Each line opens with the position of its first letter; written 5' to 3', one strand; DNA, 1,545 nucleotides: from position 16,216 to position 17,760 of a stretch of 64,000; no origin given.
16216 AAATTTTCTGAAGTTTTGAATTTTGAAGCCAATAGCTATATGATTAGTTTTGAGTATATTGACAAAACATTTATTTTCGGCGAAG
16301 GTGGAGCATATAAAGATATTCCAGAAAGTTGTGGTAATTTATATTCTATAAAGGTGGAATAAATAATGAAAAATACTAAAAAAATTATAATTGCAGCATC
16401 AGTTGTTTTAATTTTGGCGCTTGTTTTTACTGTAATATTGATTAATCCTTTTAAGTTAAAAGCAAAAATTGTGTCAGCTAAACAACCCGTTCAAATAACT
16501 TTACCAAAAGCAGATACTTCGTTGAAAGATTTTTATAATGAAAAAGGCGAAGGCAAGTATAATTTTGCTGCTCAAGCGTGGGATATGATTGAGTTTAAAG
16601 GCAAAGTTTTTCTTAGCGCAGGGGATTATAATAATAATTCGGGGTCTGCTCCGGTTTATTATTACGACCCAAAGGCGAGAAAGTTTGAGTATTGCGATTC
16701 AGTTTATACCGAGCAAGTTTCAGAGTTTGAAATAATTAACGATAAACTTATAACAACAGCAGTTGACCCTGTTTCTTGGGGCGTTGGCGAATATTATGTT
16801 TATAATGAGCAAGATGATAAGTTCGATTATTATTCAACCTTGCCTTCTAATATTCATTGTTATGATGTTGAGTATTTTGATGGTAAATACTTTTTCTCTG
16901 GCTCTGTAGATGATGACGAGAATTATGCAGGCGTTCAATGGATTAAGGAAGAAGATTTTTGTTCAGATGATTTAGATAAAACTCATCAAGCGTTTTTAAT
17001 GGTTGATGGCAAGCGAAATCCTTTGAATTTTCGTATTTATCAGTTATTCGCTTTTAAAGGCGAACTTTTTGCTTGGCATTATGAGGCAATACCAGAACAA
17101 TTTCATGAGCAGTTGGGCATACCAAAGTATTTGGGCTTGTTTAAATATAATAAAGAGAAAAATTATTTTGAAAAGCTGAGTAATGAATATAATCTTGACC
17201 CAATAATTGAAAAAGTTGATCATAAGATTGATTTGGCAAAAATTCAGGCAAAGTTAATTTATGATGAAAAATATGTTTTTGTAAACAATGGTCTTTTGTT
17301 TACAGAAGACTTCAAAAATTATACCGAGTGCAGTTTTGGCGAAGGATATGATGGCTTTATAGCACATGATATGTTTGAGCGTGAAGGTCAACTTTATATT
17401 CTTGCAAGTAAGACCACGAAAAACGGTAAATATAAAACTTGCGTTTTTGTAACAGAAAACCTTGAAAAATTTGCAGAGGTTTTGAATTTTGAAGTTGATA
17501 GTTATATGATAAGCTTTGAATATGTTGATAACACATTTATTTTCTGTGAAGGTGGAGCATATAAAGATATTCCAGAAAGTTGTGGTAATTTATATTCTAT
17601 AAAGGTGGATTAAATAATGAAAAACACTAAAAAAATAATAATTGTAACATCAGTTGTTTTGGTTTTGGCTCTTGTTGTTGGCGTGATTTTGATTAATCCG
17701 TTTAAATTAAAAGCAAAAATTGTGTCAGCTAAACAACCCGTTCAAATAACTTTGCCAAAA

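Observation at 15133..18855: Tandem triplication of an uncharacterised membrane-anchored beta-propeller-like protein family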

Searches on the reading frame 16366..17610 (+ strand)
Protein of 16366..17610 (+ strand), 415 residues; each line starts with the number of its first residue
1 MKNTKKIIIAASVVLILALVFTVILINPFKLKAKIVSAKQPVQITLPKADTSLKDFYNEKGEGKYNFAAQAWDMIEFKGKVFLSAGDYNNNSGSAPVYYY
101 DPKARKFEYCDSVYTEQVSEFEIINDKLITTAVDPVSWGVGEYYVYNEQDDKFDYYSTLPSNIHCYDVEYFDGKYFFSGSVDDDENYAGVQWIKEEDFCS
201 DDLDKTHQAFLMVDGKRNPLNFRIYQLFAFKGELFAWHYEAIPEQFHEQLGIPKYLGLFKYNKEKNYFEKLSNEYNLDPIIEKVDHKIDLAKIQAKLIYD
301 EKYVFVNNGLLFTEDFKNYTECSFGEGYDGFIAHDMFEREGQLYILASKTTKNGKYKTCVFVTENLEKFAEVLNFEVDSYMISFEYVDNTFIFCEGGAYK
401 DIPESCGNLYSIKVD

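Call 5: search_protein_families(library=pfam, proteins=[window:16366-17610:+], max_evalue=1)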
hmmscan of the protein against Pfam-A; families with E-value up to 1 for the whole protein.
window:16366-17610:+ (415 aa): 2 families
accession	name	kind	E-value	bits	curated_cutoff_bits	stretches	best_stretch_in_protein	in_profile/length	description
PF09724.14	Dcc1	-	0.045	13.6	22.9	1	263-351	68-156/319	Sister chromatid cohesion protein Dcc1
PF03736.22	EPTP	-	0.087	13.4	21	0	68-91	12-35/42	EPTP domain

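Call 6: search_protein_families(library=ncbifam, proteins=[window:16366-17610:+], max_evalue=1)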
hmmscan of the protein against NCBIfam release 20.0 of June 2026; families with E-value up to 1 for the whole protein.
window:16366-17610:+ (415 aa): 1 family
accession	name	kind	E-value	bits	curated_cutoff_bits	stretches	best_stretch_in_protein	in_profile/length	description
NF047539.1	XAC2610_fam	domain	0.97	10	35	1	87-125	20-56/89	XAC2610-related protein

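Call 7: find_homologous_proteins(query=window:16366-17610:+)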
Query window:16366-17610:+ (415 aa): 20 proteins with E <= 0.001 among 2342 candidates.
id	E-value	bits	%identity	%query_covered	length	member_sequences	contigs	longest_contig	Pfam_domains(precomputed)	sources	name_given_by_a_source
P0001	2.0e-248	842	87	100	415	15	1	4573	-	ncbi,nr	ncbi:MAG: hypothetical protein IIU65_06025 [Clostridia bacterium]|nr:hypothetical protein [Clostridi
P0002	3.1e-235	799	83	100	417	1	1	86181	-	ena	-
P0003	2.5e-230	783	83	100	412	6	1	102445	-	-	-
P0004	8.3e-212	722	77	100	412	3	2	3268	-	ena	-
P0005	2.7e-199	681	72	100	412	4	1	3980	-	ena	-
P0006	4.6e-169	581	61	100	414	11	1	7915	-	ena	-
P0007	5.4e-130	452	53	100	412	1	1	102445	-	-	-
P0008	5.6e-130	452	53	100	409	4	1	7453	-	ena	-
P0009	2.0e-122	427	51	100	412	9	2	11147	-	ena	-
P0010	2.9e-122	427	50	95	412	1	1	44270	-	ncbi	-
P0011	1.0e-114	402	48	100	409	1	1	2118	-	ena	-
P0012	2.6e-114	401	45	97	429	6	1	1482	-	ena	-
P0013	4.0e-112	393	48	99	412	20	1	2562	-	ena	-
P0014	8.6e-107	376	45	100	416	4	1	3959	-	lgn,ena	-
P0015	9.2e-106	373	45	92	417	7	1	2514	-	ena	-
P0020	2.1e-64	236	35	98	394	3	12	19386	-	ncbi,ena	-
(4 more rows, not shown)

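Call 15: find_encoding_contigs(protein=P0002, flank=10000, max_places=3)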
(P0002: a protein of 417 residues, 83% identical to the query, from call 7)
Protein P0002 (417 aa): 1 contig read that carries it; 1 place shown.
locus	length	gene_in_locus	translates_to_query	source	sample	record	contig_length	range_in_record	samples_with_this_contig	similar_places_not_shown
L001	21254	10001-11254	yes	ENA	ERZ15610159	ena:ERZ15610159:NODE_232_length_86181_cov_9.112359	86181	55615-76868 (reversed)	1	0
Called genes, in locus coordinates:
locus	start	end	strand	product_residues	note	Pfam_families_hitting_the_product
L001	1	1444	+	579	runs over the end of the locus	PF01336:tRNA_anti-codon, PF00152:tRNA-synt_2, PF02938:GAD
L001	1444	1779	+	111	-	-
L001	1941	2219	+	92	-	PF02686:GatC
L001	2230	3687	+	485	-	PF01425:Amidase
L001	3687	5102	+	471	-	PF02934:GatB_N, PF02637:GatB_Yqey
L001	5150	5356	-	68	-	PF08984:DUF1858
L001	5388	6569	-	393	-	PF05636:HIGH_NTase1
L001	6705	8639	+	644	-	PF00330:Aconitase, PF00694:Aconitase_C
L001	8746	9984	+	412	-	-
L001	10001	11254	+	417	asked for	-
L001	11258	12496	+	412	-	-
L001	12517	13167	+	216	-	PF06971:Put_DNA-bind_N, PF02629:CoA_binding, PF01408:GFO_IDH_MocA (weak)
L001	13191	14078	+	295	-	PF03631:Virul_fac_BrkB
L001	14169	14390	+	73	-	-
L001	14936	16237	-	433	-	PF01946:Thi4, PF00890:FAD_binding_2 (faint), PF12831:FAD_oxidored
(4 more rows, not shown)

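Call 16: find_encoding_contigs(protein=P0020, flank=10000, max_places=4)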
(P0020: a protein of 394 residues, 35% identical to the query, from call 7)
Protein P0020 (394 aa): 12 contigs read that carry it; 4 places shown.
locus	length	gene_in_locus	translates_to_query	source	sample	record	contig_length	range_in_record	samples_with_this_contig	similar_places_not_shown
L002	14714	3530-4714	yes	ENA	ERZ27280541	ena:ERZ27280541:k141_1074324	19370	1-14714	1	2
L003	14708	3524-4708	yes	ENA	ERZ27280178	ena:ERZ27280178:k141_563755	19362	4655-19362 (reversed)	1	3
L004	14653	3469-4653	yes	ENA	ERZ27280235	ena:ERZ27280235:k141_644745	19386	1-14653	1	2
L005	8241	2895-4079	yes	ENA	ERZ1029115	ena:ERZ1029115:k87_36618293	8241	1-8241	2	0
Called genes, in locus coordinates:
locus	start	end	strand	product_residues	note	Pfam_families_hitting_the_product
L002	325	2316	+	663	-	PF00330:Aconitase, PF00694:Aconitase_C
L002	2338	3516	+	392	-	-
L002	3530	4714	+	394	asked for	-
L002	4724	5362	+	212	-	PF06971:Put_DNA-bind_N, PF02629:CoA_binding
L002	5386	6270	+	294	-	PF03631:Virul_fac_BrkB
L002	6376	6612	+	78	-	-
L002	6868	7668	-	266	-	PF09818:ABC_ATPase (faint), PF00005:ABC_tran, PF02463:SMC_N, PF13304:AAA_21 (faint)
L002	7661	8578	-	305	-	PF02653:BPD_transp_2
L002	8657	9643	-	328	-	PF04392:ABC_sub_bind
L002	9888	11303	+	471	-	PF00150:Cellulase, PF00404:Dockerin_1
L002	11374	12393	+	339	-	PF04389:Peptidase_M28 (faint), PF05343:Peptidase_M42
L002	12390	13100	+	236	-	-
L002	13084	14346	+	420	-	PF01053:Cys_Met_Meta_PP, PF06838:Met_gamma_lyase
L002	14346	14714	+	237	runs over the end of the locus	PF00899:ThiF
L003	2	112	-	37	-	?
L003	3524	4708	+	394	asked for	-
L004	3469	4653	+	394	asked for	-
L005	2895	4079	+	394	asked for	-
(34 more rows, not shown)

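Call 20: predict_structure(alignment_id=A2)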
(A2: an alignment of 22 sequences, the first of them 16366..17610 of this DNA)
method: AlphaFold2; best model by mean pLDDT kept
length: 415 residues; sequences in the alignment: 22
mean_pLDDT: 90.8   pTM: 0.87
mean pLDDT of the five models: 90.8, 90.0, 88.7, 86.8, 85.3
residues with pLDDT >= 90: 293; 70-90: 109; 50-70: 12; < 50: 1
segments of 3 or more residues with pLDDT < 50: none
pLDDT, mean of each block of 10 residues (from residue 1): 71 85 64 76 93 92 89 96 93 94 96 93 96 85 95 94 92 96 91 96 94 92 92 93 76 89 96 89 83 92 96 96 90 95 96 94 94 94 95 93 93 88
secondary structure, 60 per line:
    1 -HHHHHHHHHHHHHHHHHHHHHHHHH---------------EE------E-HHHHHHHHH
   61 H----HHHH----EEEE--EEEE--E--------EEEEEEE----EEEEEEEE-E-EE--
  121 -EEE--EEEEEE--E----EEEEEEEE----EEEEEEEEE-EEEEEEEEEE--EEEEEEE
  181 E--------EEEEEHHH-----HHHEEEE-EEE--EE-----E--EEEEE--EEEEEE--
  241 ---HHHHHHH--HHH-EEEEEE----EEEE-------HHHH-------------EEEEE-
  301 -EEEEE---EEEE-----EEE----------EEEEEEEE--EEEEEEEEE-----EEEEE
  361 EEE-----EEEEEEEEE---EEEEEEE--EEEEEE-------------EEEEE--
elements in order: H2-26 H52-61 H66-69 E74-77 E80-83 E95-101 E106-113 E122-124 E127-132 E140-147 E152-160 E162-171 E174-181 E190-194 E206-209 E211-213 E226-230 E233-238 H244-250 E257-262 E267-270 H278-281 E295-299 E302-306 E310-313 E319-321 E332-339 E342-350 E356-363 E369-377 E381-387 E390-395 E409-413
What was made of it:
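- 16366..17613 (+): Copy 2 (415 aa): TM helix at residues 2-26 (16369-16443) and propeller at about residues 62-415 (16549-17610). AF2 pLDDT 90.8, pTM 0.87, seven blades (call 20).
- Checked: Each tandem copy has a Lys-rich start, one roughly 20-residue hydrophobic helix (AF2 helix 2-26) and an all-beta ectodomain (call 20).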

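Call 22: search_protein_representatives(alignment_id=A2)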
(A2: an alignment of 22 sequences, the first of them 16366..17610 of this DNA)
Query: 22 sequences, 413 profile positions. Proteins with E-value up to 0.001 (for the whole library): 1350; up to 1e-10: 807; up to 1e-30: 180. The best 150 are listed.
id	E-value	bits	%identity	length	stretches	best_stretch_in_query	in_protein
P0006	7.9e-186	634.5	-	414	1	1-413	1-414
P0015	2.1e-182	623.2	-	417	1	1-413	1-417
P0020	2.6e-161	553.7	-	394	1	11-412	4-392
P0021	1.1e-85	304.5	-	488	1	52-411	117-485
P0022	1.6e-81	290.9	-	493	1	56-411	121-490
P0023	2.2e-80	287.2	-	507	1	12-412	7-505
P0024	2.4e-80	287.0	-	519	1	28-410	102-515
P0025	7.3e-79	282.1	-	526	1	35-411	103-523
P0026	5.9e-77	275.8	-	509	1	60-410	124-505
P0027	6.0e-77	275.8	-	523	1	59-411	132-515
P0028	2.2e-76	274.0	-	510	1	22-412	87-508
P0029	4.3e-74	266.4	-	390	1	14-412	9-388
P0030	2.8e-73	263.7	-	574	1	46-411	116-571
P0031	6.0e-72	259.4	-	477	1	11-407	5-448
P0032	7.4e-69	249.2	-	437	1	11-410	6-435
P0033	1.5e-65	238.2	-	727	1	53-412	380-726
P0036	1.2e-64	235.4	-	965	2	1-284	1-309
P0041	2.0e-61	224.7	-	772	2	57-279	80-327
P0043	9.9e-61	222.4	-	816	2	62-281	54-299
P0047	5.6e-60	219.9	-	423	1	64-411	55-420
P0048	3.2e-59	217.4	-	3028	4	64-412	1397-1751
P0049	1.3e-56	208.9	-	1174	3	65-412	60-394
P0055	2.4e-52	194.8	-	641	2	63-284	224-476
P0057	4.4e-51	190.6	-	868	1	15-408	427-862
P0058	4.6e-50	187.3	-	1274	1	1-412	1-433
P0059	1.6e-49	185.5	-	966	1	1-412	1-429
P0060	2.9e-49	184.7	-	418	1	17-411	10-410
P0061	3.4e-48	181.1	-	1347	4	63-240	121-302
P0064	4.1e-46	174.3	-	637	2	2-412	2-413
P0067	1.4e-44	169.2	-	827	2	61-410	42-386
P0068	1.9e-44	168.8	-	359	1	66-412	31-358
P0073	1.2e-43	166.1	-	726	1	5-410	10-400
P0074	1.6e-43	165.7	-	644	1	48-402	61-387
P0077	4.5e-43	164.3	-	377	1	66-400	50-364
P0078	5.2e-43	164.0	-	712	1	12-411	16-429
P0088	3.8e-41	157.9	-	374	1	67-411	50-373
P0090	7.4e-41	157.0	-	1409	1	66-410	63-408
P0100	6.1e-39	150.6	-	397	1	8-412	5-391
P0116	1.0e-36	143.3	-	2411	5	70-182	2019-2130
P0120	1.4e-36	142.8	-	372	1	66-398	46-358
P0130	1.5e-35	139.5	-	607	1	24-411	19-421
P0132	1.7e-35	139.3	-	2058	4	65-195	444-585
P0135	4.1e-35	138.0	-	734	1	62-411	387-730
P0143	2.4e-34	135.5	-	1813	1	67-411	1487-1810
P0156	2.1e-33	132.4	-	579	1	66-409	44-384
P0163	9.0e-33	130.3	-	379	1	1-409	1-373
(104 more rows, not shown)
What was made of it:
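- Family size: 1350 clusters at E<=1e-3 and 807 at E<=1e-10 (call 22).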

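Call 23: fold_search(model_id=the predicted structure, library=pdb)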
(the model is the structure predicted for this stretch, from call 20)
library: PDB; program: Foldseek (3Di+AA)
matches with E <= 10: 1329; with E <= 0.001: 494
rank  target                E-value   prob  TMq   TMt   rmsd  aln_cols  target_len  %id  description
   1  7t1z_B                1.4e-09  1.00  0.42  0.41   6.4       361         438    9  Structure of the Fbw7-Skp1-MycNdegron complex (released 2022-02-16)
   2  6n3h_A                1.5e-09  1.00  0.41  0.53   6.6       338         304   13  Crystal structure of Kelch domain of the human NS1 binding protein (released 2018-12-12)
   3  9kzc_B                1.6e-09  1.00  0.45  0.54   6.6       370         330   10  Cryo-EM structure of the LGI1 LRR-LGI1 EPTP-ADAM22 ECD complex (released 2025-06-25)
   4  5y2z_B                2.2e-09  1.00  0.46  0.55   6.6       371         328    9  Crystal structure of human LGI1 EPTP-ADAM22 complex (released 2018-05-02)
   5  8pjy                  3.7e-09  1.00  0.31  0.40   9.9       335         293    9  Crystal structure of the computationally designed SAKe6EEref protein (released 2024-07-10)
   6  6gy5_A                4.6e-09  1.00  0.39  0.53   7.8       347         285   12  Crystal structure of the kelch domain of human KLHL20 in complex with DAPK1 peptide (released 2018-08-08)
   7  5y31_B                8.2e-09  1.00  0.45  0.38   7.9       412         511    9  Crystal structure of human LGI1-ADAM22 complex (released 2018-05-02)
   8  8pjv                  1.1e-08  1.00  0.41  0.55   7.5       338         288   10  Crystal structure of the computationally designed SAKe6DR protein (released 2024-07-10)
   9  3va6_A                1.1e-08  1.00  0.51  0.31   5.9       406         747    9  Crystal Structure of the extracellular domain of the putative hybrid two component system BT4673 from B. thetaiotaomic (released 2012-06-13)
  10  7pvp                  1.2e-08  1.00  0.40  0.55   7.7       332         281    9  Crystal structure of the SAKe6BC designer protein (released 2023-01-18)
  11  6n3h_B                1.6e-08  1.00  0.42  0.58   6.1       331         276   12  Crystal structure of Kelch domain of the human NS1 binding protein (released 2018-12-12)
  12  5y2z_H                1.6e-08  1.00  0.44  0.53   8.2       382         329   10  Crystal structure of human LGI1 EPTP-ADAM22 complex (released 2018-05-02)
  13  5yy8                  2.6e-08  1.00  0.37  0.50   8.0       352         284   12  Crystal structure of the Kelch domain of human NS1-BP (released 2018-03-14)
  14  4ch9_A                2.6e-08  1.00  0.39  0.53   8.6       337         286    9  Crystal structure of the human KLHL3 Kelch domain in complex with a WNK4 peptide (released 2014-01-08)
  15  7opu                  3.4e-08  1.00  0.41  0.56   7.4       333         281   11  Self-assembled crystal structure of the computationally designed SAKe6BE-3HH protein (released 2022-12-14)
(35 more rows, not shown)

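Call 24: search_protein_families(library=pfam, proteins=[P0021, P0033, P0036, P0041, P0043, P0049, P0057, P0058, P0090, P0073], max_evalue=0.001)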
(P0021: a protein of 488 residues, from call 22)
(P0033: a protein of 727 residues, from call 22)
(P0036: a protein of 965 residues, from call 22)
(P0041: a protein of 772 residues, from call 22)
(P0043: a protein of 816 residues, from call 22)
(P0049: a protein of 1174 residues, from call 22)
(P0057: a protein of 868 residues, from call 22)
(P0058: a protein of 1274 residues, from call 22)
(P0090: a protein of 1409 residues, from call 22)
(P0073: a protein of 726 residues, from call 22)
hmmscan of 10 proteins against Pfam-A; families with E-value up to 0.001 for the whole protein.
P0021 (488 aa): 2 families
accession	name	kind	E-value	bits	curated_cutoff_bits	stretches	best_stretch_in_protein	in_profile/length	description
PF00404.24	Dockerin_1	-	1.6e-08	35.1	22.9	1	35-89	1-56/57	Dockerin type I domain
PF13964.12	Kelch_6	-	0.00061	20.2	25.3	0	404-422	7-24/50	Kelch motif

P0033 (727 aa): 2 families
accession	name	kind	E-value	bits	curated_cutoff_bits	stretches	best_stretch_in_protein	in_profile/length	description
PF00395.25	SLH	-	2.4e-21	75.8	20.8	2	98-139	2-43/44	S-layer homology domain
PF16403.11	Bact_surface_Ig-like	-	1.4e-13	51.1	27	1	285-353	6-71/71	Bacterial surface protein, Ig-like domain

P0036 (965 aa): 3 families
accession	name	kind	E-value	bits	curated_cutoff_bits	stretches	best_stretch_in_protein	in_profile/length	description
PF07538.16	ChW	-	1.1e-102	335.9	22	6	815-849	1-35/35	Clostridial hydrophobic W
PF02368.24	Big_2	-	2.5e-14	53.4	22.8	1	500-577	2-79/79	Bacterial Ig-like domain (group 2)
PF21335.2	ATPD_C_metazoa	-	0.00065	20.2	26.5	0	881-895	15-29/42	Metazoan delta subunit of F1F0-ATP synthase, C-terminal domain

P0041 (772 aa): 3 families
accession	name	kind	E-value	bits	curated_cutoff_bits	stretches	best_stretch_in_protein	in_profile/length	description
PF01473.26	Choline_bind_1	-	3.1e-39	131.7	20.5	7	635-653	1-19/19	Putative cell wall binding repeat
PF19127.6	Choline_bind_3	-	4.5e-28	97.4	27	4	655-694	2-43/47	Choline-binding repeat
PF19085.6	Choline_bind_2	-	3.6e-05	24.3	27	1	737-770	7-38/38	Choline-binding repeat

P0043 (816 aa): 1 family
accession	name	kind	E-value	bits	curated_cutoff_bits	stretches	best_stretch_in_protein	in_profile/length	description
PF02368.24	Big_2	-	4.6e-07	30.1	22.8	1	735-802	5-70/79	Bacterial Ig-like domain (group 2)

P0049 (1174 aa): 5 families
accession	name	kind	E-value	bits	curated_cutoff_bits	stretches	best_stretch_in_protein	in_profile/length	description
PF17957.7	Big_7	-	1.2e-36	125.6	24.1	2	407-475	1-70/70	Bacterial Ig domain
PF16656.11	Pur_ac_phosph_N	-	5.9e-14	52.8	30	2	1084-1158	13-93/93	Purple acid Phosphatase, N-terminal domain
PF00041.27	fn3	-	2.7e-07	31.1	25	0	1075-1149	5-76/84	Fibronectin type III domain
PF19077.6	Big_13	-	6.4e-05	23.8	27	0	432-492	37-98/102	Bacterial Ig-like domain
PF07495.19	Y_Y_Y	-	0.00071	19.9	26.6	0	453-482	25-51/65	Y_Y_Y domain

P0057 (868 aa): 3 families
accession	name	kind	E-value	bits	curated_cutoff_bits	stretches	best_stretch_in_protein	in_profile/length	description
PF00395.25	SLH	-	8.1e-36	122.2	20.8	3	35-75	1-41/44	S-layer homology domain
PF02368.24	Big_2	-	1.5e-13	50.9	22.8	2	271-340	2-72/79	Bacterial Ig-like domain (group 2)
PF22359.2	Big-like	-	3.7e-05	24.3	27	1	385-422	2-35/48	Bacterial Ig-like domain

P0058 (1274 aa): 0 families

P0090 (1409 aa): 3 families
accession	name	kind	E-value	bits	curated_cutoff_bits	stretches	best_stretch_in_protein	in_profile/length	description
PF18998.6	Flg_new_2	-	2e-11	44.2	23.6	1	1034-1091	12-68/73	Divergent InlB B-repeat domain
PF00404.24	Dockerin_1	-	3.6e-10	40.3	22.9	1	1341-1404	1-56/57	Dockerin type I domain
PF14686.12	fn3_3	-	0.00055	20.1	24.4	0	801-835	19-53/75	Polysaccharide lyase family 4, domain II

P0073 (726 aa): 0 families

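Call 29: search_protein_families(library=pfam, alignment_id=A3, max_evalue=1)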
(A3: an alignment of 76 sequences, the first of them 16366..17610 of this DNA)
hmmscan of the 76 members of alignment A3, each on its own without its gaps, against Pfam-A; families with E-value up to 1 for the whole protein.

A. member 1, window:16366-17610:+ (415 aa): 2 families
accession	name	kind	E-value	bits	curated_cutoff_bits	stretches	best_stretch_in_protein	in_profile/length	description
PF09724.14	Dcc1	-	0.045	13.6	22.9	1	263-351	68-156/319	Sister chromatid cohesion protein Dcc1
PF03736.22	EPTP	-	0.087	13.4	21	0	68-91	12-35/42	EPTP domain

B. families by the number of members that match (of 76 scanned): 58 families (the first 25 are shown)
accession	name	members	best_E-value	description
PF13964.12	Kelch_6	27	2.9e-05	Kelch motif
PF13418.12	Kelch_4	20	1.7e-06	Galactose oxidase, central domain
PF13415.12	Kelch_3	20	0.00055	Galactose oxidase, central domain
PF01344.31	Kelch_1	16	4e-05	Kelch motif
PF24681.1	Kelch_KLHDC2_KLHL20_DRC7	14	0.00034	KLHDC2/KLHL20/DRC7 Kelch-repeats domain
PF25210.1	Kelch_FKB95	14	0.0076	FKB95, Kelch-repeats domain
PF07646.21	Kelch_2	7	0.0017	Kelch motif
PF24981.1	Beta-prop_ATRN-LZTR1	5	0.0016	Attractin/LZTR1 beta-propeller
PF12768.13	Rax2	4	0.01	Rax2 C-terminal beta propeller domain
PF03478.24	Beta-prop_KIB1-4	2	0.013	KIB1-4 beta-propeller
PF09716.15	ETRAMP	2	0.027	Malarial early transcribed membrane protein (ETRAMP)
PF19755.4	DUF6242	2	0.028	Domain of unknown function (DUF6242)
PF09724.14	Dcc1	2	0.045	Sister chromatid cohesion protein Dcc1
PF07963.17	N_methyl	1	1.2e-08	Prokaryotic N-terminal methylation motif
PF23401.1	HTH_Card1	1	0.0023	Card1 hinge domain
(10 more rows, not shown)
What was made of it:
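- On Kelch repeat family (Pfam Kelch_1 to Kelch_6): 27 of 76 members hit Kelch_6, best E=2.9e-5 (call 29).
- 16-27 of 76 members give weak Kelch Pfam hits (call 29).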
